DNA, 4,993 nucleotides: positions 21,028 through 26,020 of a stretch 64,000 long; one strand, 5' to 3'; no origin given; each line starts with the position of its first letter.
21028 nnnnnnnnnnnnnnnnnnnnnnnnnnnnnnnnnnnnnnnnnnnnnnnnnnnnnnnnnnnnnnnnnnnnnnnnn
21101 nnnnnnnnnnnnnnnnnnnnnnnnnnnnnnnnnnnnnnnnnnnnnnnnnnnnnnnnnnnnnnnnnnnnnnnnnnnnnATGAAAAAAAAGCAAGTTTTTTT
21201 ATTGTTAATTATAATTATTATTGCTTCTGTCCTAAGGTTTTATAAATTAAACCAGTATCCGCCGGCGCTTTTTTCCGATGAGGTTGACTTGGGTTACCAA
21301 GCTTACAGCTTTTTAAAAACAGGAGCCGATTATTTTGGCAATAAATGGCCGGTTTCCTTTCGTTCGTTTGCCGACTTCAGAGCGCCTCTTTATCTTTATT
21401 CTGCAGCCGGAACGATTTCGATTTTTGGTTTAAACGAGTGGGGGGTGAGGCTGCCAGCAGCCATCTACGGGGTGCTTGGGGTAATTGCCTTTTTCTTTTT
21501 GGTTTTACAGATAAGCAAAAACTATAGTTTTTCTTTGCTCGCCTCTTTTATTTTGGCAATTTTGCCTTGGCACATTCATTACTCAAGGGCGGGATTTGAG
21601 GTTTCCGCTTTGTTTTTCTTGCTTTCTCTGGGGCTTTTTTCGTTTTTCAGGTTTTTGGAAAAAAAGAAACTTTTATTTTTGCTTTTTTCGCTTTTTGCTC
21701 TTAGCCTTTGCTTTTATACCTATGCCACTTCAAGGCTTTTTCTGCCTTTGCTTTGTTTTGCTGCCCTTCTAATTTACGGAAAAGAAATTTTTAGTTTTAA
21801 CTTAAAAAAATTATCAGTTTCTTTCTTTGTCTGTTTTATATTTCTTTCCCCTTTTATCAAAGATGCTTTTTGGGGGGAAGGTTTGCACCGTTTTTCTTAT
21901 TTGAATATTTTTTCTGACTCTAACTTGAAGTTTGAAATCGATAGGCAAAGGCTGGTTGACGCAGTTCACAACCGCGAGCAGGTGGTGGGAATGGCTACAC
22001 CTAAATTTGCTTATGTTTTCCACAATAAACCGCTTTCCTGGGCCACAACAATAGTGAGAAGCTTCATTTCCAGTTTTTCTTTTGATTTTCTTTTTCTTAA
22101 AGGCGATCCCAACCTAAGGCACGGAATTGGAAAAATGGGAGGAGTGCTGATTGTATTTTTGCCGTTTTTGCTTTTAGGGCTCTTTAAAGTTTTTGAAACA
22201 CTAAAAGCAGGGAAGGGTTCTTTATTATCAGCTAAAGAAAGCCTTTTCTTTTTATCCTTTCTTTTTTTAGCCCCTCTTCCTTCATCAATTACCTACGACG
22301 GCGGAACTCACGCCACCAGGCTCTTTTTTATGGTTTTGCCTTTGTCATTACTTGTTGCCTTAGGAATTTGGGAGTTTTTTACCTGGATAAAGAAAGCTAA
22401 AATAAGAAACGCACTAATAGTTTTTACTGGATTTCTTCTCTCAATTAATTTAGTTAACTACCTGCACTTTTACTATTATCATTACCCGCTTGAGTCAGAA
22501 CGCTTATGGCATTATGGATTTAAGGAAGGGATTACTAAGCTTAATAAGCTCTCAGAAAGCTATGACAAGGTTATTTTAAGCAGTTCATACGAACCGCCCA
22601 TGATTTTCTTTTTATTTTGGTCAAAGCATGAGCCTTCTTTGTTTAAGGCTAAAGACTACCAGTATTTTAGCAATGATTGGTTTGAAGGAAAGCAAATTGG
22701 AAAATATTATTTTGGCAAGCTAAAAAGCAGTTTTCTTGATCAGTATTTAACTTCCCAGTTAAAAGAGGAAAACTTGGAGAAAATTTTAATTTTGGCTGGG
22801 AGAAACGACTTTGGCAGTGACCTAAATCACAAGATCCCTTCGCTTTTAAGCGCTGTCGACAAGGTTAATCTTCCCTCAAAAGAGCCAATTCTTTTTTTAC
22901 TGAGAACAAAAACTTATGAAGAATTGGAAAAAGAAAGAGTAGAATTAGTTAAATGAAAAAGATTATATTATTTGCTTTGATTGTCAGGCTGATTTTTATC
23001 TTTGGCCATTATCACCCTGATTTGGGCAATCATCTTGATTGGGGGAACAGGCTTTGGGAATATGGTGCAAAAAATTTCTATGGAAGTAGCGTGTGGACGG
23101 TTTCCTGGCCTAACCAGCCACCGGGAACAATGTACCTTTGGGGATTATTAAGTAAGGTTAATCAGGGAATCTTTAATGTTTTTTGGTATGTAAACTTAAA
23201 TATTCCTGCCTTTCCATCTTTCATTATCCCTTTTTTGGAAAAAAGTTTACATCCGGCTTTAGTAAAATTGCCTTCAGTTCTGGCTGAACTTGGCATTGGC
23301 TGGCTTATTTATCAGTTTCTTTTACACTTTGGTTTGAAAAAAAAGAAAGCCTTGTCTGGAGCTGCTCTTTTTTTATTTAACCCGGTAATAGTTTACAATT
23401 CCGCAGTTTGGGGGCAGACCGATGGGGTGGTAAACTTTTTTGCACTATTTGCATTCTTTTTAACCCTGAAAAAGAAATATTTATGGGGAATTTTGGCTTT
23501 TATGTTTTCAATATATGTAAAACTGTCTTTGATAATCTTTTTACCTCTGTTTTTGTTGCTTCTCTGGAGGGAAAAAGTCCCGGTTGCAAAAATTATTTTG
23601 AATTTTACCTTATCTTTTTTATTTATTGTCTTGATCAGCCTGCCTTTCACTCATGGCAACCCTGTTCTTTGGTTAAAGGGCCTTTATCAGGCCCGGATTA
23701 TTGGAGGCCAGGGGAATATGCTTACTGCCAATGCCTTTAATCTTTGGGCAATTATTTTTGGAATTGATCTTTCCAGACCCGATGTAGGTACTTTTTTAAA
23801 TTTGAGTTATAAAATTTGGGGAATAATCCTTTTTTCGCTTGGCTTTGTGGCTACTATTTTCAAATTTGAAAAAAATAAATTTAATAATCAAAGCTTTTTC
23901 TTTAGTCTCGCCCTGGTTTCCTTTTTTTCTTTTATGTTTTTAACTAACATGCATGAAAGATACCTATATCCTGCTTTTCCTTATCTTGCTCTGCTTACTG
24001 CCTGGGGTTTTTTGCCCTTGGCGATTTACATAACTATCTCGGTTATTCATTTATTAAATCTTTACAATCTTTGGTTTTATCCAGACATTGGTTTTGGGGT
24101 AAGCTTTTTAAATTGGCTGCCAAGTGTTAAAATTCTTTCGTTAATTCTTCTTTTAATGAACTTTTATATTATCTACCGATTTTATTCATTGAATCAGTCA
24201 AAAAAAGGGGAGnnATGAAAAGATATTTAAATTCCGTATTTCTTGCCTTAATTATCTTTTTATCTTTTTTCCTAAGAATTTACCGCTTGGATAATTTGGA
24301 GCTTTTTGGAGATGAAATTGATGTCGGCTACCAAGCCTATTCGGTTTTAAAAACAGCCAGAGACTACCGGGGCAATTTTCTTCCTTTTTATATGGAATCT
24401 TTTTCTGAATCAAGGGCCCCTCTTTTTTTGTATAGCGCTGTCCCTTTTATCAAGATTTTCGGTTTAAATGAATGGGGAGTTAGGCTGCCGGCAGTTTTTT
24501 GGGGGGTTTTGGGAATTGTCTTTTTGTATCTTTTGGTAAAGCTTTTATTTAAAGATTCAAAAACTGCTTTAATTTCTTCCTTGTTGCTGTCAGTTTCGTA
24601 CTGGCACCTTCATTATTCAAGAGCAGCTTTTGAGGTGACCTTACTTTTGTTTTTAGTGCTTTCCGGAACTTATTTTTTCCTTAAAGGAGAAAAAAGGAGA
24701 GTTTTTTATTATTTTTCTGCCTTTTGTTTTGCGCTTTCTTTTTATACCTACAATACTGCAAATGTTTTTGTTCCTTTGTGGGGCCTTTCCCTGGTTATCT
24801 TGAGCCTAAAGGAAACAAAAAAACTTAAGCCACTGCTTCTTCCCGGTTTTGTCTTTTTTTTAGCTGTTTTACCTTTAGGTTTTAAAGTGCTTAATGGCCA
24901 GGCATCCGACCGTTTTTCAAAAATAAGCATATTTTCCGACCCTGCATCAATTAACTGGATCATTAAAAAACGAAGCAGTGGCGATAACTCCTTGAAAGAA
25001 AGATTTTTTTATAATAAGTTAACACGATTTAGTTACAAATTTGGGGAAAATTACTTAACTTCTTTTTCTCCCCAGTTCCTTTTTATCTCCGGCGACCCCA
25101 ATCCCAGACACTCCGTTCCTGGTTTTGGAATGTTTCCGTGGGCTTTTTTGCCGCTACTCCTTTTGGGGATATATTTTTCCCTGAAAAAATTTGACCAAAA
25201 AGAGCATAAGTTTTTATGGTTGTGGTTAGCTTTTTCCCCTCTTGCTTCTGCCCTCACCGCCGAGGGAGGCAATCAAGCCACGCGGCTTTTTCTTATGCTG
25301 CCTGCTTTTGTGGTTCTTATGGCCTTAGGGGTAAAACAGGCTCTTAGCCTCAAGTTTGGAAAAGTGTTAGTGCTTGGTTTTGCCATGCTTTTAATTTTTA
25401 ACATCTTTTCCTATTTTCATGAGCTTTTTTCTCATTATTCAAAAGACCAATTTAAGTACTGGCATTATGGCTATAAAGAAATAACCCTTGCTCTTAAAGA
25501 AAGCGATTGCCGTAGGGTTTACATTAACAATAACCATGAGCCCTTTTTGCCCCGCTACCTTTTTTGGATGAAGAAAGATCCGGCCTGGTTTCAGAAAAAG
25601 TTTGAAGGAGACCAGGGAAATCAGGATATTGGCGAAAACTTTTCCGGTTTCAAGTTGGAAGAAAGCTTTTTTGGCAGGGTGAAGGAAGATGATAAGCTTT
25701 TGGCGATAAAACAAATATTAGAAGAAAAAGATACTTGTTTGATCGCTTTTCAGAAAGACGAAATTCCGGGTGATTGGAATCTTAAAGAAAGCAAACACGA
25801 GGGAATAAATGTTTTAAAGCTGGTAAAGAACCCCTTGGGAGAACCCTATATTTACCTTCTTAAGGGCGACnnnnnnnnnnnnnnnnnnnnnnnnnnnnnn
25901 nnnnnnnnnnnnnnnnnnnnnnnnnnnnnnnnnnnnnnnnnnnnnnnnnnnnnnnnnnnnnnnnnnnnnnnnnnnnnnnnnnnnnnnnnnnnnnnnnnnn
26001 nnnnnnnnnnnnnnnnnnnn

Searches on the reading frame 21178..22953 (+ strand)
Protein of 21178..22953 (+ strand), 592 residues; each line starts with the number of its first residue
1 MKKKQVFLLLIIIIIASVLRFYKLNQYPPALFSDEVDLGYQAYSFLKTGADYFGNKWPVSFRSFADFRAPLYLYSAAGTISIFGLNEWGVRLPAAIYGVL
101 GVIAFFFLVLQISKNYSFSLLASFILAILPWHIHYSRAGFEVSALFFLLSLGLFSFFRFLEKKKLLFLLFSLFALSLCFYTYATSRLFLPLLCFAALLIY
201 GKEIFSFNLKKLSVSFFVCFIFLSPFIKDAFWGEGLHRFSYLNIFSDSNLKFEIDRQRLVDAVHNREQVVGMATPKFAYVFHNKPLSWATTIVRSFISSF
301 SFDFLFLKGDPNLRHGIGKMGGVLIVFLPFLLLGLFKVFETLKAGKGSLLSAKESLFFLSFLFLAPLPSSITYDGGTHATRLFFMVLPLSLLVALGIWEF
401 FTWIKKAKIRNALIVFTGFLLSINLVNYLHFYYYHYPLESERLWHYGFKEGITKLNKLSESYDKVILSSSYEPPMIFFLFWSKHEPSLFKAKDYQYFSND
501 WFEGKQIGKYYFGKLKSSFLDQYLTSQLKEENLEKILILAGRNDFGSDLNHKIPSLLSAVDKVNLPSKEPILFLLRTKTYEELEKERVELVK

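Call 55: search_protein_families(library=pfam, proteins=[window:21178-22953:+], max_evalue=0.001)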
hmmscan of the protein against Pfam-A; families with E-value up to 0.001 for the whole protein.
window:21178-22953:+ (592 aa): 2 families
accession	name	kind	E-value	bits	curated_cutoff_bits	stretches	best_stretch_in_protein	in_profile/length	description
PF13231.12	PMT_2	-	1.6e-09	38.6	26.1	1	69-226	3-157/160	Dolichyl-phosphate-mannose-protein mannosyltransferase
PF02366.24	PMT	-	2.8e-05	24.2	22.7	1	12-181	3-181/245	Dolichyl-phosphate-mannose-protein mannosyltransferase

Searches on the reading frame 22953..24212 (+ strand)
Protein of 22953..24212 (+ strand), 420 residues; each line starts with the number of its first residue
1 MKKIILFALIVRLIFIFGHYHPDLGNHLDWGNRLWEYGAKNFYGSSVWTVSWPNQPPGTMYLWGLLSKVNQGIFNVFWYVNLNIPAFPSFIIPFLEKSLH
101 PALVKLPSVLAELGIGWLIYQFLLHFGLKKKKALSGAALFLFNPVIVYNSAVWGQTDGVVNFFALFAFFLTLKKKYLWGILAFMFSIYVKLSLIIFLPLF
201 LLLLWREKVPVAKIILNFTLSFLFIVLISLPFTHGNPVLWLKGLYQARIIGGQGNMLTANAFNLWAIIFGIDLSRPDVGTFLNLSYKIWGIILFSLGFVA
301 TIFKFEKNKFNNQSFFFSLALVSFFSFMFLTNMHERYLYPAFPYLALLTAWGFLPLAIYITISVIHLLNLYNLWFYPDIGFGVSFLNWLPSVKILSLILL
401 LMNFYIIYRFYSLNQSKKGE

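Call 55: search_protein_families(library=pfam, proteins=[window:22953-24212:+], max_evalue=0.001)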
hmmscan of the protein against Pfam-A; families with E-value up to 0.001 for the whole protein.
window:22953-24212:+ (420 aa): 1 family
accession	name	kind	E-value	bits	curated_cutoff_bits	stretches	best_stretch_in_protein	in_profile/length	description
PF05208.19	ALG3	-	3.9e-06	27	23.6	1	157-243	127-212/358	ALG3 protein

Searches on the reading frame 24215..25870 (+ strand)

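Call 70: search_protein_families(library=pfam, proteins=[window:24215-25870:+], max_evalue=0.001)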
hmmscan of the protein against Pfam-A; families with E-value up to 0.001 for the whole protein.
window:24215-25870:+ (552 aa): 2 families
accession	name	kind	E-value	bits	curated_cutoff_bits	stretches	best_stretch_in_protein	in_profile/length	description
PF13231.12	PMT_2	-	2.2e-15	57.7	26.1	1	67-219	2-155/160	Dolichyl-phosphate-mannose-protein mannosyltransferase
PF02366.24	PMT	-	2.3e-05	24.5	22.7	1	14-160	4-156/245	Dolichyl-phosphate-mannose-protein mannosyltransferase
